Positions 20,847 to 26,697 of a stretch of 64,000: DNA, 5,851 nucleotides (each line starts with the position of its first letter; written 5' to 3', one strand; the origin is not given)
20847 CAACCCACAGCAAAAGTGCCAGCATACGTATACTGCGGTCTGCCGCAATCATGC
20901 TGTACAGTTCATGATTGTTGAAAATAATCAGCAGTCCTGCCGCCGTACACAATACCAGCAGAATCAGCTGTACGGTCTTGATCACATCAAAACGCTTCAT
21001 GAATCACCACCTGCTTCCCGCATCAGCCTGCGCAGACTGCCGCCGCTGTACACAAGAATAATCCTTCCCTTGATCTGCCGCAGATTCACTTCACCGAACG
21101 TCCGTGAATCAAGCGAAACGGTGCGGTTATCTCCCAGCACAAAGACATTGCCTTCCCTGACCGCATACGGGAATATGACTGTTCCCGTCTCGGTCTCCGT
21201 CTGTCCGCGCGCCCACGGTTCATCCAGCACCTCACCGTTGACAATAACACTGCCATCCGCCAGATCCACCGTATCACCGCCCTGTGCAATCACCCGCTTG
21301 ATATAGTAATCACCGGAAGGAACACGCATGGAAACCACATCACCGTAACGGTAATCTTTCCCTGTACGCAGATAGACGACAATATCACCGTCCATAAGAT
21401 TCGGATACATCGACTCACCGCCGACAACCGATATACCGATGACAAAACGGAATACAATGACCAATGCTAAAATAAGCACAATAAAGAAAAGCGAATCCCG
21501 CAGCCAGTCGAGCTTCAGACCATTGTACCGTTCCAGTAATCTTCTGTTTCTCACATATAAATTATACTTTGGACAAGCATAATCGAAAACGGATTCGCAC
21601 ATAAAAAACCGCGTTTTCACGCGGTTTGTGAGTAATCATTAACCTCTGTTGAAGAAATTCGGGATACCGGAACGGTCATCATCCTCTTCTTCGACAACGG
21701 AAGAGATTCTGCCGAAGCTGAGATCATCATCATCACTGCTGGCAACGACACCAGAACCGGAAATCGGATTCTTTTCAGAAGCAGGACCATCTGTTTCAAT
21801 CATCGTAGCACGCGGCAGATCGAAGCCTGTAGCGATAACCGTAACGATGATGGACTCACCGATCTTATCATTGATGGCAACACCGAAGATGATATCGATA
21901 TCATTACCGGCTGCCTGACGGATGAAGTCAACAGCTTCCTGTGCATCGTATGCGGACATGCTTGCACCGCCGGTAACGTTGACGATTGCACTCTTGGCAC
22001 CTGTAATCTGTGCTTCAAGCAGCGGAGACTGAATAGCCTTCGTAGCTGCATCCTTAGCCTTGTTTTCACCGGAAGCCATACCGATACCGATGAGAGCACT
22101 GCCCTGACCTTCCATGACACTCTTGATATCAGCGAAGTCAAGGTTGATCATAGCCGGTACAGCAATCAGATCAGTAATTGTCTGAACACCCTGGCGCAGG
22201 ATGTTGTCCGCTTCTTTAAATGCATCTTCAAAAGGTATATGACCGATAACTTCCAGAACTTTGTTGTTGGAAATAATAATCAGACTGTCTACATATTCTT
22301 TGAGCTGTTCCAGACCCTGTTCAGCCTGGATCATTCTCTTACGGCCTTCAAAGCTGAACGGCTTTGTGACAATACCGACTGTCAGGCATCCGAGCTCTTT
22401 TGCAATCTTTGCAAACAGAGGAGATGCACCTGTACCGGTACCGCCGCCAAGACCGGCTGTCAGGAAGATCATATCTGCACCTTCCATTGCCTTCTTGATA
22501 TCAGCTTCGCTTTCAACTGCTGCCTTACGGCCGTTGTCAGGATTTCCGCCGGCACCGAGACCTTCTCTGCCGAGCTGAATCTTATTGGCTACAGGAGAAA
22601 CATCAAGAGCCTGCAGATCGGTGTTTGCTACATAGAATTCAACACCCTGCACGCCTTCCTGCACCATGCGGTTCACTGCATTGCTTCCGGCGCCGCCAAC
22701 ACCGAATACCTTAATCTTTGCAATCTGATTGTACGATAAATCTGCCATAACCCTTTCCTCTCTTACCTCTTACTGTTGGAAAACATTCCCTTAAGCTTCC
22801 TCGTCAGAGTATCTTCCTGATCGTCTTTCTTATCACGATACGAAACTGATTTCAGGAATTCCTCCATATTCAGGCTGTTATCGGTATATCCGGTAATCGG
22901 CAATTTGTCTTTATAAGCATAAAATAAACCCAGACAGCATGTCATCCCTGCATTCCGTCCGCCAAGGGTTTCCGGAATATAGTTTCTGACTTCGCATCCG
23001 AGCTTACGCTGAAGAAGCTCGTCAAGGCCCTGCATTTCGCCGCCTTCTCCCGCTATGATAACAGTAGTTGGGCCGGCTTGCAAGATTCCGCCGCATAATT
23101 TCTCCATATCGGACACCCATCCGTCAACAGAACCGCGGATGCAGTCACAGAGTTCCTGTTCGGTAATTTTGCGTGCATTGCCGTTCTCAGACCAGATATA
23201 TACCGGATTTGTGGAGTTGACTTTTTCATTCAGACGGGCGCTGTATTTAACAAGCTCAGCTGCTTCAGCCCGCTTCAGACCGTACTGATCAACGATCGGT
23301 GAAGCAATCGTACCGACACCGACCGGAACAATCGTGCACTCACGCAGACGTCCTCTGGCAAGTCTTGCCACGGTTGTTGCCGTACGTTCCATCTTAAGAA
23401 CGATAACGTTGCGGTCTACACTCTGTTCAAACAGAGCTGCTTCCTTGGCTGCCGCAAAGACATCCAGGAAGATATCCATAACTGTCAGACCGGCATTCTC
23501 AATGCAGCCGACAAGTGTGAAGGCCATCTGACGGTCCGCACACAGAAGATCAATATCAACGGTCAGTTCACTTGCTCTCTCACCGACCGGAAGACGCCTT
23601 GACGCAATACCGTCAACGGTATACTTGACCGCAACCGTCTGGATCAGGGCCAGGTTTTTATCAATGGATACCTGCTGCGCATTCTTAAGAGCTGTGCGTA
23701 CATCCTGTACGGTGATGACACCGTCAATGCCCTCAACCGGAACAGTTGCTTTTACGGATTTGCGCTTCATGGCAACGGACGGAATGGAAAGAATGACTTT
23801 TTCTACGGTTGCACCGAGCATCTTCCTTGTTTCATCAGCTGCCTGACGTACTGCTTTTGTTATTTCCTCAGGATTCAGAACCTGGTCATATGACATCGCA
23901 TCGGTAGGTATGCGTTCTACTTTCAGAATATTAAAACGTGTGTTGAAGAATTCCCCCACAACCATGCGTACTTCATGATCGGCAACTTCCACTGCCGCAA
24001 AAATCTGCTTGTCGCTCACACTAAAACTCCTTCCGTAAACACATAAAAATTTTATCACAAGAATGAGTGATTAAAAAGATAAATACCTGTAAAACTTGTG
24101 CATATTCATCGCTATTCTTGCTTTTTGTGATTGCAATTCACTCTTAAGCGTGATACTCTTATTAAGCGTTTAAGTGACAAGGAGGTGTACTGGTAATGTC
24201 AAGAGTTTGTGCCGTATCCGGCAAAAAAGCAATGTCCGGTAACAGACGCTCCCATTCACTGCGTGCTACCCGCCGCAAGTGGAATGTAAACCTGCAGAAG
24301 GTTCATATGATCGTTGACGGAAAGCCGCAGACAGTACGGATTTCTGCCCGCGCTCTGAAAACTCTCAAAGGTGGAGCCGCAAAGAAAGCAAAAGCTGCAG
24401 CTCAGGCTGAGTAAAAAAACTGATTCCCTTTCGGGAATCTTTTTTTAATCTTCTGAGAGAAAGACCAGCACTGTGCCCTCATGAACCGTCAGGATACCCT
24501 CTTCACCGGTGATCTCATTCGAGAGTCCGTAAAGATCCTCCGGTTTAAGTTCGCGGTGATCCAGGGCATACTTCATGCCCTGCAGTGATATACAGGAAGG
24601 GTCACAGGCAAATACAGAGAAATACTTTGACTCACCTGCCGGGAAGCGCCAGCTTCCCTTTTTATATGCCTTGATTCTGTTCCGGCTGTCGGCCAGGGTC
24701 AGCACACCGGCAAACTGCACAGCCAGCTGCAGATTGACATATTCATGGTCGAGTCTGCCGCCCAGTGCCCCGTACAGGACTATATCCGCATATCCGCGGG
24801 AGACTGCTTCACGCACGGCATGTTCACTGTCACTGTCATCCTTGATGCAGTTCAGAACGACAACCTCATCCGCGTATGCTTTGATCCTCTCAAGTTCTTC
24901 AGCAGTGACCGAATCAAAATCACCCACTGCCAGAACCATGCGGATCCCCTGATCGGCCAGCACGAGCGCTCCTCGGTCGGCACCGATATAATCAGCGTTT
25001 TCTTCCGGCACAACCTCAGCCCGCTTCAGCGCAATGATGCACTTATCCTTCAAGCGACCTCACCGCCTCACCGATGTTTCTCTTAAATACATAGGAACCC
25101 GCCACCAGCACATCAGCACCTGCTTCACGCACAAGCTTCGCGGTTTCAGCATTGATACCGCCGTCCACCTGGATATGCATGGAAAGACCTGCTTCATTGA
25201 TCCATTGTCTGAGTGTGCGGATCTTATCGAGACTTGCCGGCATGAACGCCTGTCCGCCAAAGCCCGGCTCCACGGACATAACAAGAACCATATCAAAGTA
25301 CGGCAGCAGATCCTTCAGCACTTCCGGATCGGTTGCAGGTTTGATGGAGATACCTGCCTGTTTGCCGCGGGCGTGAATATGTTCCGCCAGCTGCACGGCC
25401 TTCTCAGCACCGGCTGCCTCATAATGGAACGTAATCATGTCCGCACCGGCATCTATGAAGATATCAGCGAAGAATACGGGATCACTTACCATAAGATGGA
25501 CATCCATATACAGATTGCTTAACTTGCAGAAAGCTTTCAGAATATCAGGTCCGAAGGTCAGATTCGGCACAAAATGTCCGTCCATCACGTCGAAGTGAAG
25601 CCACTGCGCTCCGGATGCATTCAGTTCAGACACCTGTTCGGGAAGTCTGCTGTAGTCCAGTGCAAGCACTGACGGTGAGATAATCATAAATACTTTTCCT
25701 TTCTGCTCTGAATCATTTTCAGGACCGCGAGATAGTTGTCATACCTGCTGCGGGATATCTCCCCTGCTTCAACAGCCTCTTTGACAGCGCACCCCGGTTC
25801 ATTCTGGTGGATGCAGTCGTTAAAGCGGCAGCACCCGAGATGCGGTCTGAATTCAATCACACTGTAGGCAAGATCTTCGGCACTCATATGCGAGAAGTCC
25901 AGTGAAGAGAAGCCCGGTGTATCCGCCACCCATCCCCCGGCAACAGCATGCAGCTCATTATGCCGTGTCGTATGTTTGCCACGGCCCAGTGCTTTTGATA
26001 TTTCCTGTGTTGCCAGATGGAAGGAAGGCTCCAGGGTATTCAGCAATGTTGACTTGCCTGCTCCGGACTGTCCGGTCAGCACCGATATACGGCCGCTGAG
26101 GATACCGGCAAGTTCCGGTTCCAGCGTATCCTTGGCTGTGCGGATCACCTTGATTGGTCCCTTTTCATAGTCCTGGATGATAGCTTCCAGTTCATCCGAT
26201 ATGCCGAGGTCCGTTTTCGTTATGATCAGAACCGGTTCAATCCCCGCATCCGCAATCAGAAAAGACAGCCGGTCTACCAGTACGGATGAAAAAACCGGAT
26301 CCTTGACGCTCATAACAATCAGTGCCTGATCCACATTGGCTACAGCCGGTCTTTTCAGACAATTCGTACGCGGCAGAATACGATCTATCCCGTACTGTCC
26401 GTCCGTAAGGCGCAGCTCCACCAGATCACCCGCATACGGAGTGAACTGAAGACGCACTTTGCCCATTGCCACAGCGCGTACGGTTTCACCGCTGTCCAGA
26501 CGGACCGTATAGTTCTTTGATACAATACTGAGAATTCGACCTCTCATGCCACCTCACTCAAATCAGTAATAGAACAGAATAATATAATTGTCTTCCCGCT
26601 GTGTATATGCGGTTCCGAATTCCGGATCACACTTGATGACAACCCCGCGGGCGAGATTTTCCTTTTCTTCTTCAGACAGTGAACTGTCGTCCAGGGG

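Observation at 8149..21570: Candidate new system: signal peptidase + degenerate GGDEF + membrane-tethered ECF sigma + microproteins + giant repeat surface protein in one coupled operon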

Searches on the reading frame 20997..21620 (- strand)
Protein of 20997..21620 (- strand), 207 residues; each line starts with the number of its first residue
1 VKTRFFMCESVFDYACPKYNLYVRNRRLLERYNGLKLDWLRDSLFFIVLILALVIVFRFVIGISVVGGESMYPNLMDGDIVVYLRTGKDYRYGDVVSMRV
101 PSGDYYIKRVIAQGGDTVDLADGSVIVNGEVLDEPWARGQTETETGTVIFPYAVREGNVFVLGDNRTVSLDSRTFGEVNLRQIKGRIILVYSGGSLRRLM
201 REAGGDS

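Call 5: search_protein_families(library=pfam, proteins=[window:20997-21620:-], max_evalue=0.01)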
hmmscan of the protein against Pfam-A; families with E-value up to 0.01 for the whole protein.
window:20997-21620:- (207 aa): 2 families
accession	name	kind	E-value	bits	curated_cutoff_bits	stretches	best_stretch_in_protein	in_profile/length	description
PF10502.14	Peptidase_S26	-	1.2e-32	113.6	22.9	1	45-191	7-167/168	Signal peptidase, peptidase S26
PF00717.28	Peptidase_S24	-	1.8e-06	28.1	23.3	1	66-118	40-89/116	Peptidase S24-like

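Call 6: search_protein_families(library=ncbifam, proteins=[window:20997-21620:-], max_evalue=0.01)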
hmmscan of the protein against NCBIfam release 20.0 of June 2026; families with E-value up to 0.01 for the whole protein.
window:20997-21620:- (207 aa): 7 families
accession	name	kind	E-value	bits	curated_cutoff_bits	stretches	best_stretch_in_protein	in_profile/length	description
TIGR02227.1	sigpep_I_bact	equivalog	6.3e-35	120.4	47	1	45-191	4-158/162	signal peptidase I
TIGR02754.1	sod_Ni_protease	equivalog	1.5e-10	41.4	63.25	2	153-187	54-88/90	nickel-type superoxide dismutase maturation protease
NF010459.0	PRK13884.1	subfamily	1.4e-09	37.6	156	1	105-188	87-173/178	conjugal transfer peptidase TraF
TIGR02771.1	TraF_Ti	equivalog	1.9e-08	34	100.25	1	105-187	83-165/171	conjugative transfer signal peptidase TraF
TIGR02228.1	sigpep_I_arch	equivalog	9.1e-08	32.1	51.85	1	44-111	7-83/158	signal peptidase I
NF008114.0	PRK10861.1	equivalog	9.8e-06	25.1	277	1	151-189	261-299/324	signal peptidase I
NF010412.0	PRK13838.1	subfamily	0.0033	16.9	186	1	106-181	89-163/177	conjugal transfer pilin processing protease TraF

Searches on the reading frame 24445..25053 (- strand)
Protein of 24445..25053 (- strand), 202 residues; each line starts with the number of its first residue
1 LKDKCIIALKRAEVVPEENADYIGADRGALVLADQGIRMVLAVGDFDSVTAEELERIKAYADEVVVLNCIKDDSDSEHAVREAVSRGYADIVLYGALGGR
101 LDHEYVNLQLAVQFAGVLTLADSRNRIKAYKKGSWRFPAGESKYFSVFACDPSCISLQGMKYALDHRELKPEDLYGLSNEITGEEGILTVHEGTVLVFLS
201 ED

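Call 50: search_protein_families(library=pfam, proteins=[window:24445-25053:-], max_evalue=0.00001)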
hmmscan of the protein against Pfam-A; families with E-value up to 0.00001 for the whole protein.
window:24445-25053:- (202 aa): 2 families
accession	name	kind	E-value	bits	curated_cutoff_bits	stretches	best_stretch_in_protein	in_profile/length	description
PF04263.21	TPK_catalytic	-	1.1e-19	70.8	30.7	1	22-114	11-104/113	Thiamin pyrophosphokinase, catalytic domain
PF04265.19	TPK_B1_binding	-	1.3e-08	34.7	22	1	141-193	10-65/67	Thiamin pyrophosphokinase, vitamin B1 binding domain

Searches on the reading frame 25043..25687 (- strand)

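Call 50: search_protein_families(library=pfam, proteins=[window:25043-25687:-], max_evalue=0.00001)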
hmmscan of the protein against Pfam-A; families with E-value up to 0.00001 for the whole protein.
window:25043-25687:- (214 aa): 1 family
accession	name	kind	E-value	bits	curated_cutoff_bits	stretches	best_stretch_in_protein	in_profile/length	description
PF00834.25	Ribul_P_3_epim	-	1.8e-70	236.8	21.1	1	3-201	2-198/198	Ribulose-phosphate 3 epimerase family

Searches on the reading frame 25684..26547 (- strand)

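Call 50: search_protein_families(library=pfam, proteins=[window:25684-26547:-], max_evalue=0.00001)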
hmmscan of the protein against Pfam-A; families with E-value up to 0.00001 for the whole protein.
window:25684-26547:- (287 aa): 1 family
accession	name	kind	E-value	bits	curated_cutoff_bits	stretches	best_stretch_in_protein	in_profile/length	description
PF03193.22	RsgA_GTPase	-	3.1e-49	167.6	30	1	57-218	1-173/174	RsgA GTPase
